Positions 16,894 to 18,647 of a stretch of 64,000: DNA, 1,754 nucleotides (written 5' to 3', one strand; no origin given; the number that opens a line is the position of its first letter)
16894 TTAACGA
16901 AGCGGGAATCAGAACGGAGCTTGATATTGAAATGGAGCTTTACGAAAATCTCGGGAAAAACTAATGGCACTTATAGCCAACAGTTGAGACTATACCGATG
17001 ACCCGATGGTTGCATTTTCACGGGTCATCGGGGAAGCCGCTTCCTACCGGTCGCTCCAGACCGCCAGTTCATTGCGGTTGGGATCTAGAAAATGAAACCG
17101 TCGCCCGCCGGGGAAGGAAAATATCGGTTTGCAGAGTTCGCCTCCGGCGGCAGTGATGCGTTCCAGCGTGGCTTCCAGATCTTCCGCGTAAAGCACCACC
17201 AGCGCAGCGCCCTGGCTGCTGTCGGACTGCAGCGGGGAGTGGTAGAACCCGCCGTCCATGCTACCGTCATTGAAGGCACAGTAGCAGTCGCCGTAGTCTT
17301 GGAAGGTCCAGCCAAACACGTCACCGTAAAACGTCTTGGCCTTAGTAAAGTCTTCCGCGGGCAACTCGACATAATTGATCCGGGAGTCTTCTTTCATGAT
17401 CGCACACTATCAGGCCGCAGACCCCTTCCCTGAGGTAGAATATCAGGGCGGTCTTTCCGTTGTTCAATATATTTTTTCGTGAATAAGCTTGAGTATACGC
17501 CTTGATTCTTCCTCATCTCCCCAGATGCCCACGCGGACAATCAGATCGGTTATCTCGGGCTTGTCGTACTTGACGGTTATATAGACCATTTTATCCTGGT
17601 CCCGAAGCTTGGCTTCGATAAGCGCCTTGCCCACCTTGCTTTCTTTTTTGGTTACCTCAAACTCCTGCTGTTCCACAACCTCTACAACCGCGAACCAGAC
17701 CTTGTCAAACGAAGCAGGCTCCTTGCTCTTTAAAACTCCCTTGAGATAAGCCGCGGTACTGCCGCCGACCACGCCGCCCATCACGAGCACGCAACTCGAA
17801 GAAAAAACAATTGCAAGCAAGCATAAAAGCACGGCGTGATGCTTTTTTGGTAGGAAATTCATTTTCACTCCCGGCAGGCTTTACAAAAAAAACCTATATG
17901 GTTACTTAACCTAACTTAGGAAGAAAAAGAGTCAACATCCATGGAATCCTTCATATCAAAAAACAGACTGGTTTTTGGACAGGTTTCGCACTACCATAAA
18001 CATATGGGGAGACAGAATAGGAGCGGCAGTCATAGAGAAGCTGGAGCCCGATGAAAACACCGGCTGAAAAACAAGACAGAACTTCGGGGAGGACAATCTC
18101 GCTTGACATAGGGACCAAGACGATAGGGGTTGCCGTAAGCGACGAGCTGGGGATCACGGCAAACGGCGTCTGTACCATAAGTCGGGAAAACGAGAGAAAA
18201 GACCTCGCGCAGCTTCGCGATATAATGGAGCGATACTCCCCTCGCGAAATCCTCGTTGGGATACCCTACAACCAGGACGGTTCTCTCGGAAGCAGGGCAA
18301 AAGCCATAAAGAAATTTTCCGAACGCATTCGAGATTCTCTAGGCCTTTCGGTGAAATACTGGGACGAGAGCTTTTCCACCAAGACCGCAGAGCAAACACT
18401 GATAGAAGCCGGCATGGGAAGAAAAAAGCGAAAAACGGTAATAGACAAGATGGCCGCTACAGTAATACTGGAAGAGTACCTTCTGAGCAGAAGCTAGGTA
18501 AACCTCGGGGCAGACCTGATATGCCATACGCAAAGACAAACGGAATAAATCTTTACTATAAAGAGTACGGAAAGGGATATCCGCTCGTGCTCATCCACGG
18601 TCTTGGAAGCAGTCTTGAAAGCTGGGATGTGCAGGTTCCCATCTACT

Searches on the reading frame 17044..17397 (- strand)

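Call 89: search_protein_families(library=ncbifam, proteins=[window:17044-17397:-], max_evalue=0.01)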
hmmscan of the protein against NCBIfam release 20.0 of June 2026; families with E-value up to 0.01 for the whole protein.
window:17044-17397:- (117 aa): 1 family
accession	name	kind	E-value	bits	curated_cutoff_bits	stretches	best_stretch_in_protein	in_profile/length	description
NF053614.1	AfsKbindKbpAStmc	equivalog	1e-06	28.6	250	1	10-92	8-89/231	AfsK-binding protein KbpA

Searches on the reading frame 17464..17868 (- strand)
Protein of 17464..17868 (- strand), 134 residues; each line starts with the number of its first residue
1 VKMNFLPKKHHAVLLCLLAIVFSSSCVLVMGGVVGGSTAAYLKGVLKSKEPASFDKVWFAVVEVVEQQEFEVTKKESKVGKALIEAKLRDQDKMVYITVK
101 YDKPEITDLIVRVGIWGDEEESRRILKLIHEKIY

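Call 25: search_protein_families(library=pfam, proteins=[window:17464-17868:-], max_evalue=0.001)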
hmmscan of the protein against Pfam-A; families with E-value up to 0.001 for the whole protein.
window:17464-17868:- (134 aa): 1 family
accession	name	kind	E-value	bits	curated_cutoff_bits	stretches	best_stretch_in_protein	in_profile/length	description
PF12092.13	DUF3568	-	8.3e-24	84.5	23.2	1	13-131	5-123/124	Protein of unknown function (DUF3568)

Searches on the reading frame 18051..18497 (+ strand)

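Call 25: search_protein_families(library=pfam, proteins=[window:18051-18497:+], max_evalue=0.001)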
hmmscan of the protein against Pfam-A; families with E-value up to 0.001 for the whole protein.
window:18051-18497:+ (148 aa): 1 family
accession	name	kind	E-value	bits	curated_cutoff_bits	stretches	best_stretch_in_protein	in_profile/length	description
PF03652.20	RuvX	-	1.9e-43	148.5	29.2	1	14-144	2-132/134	Holliday junction resolvase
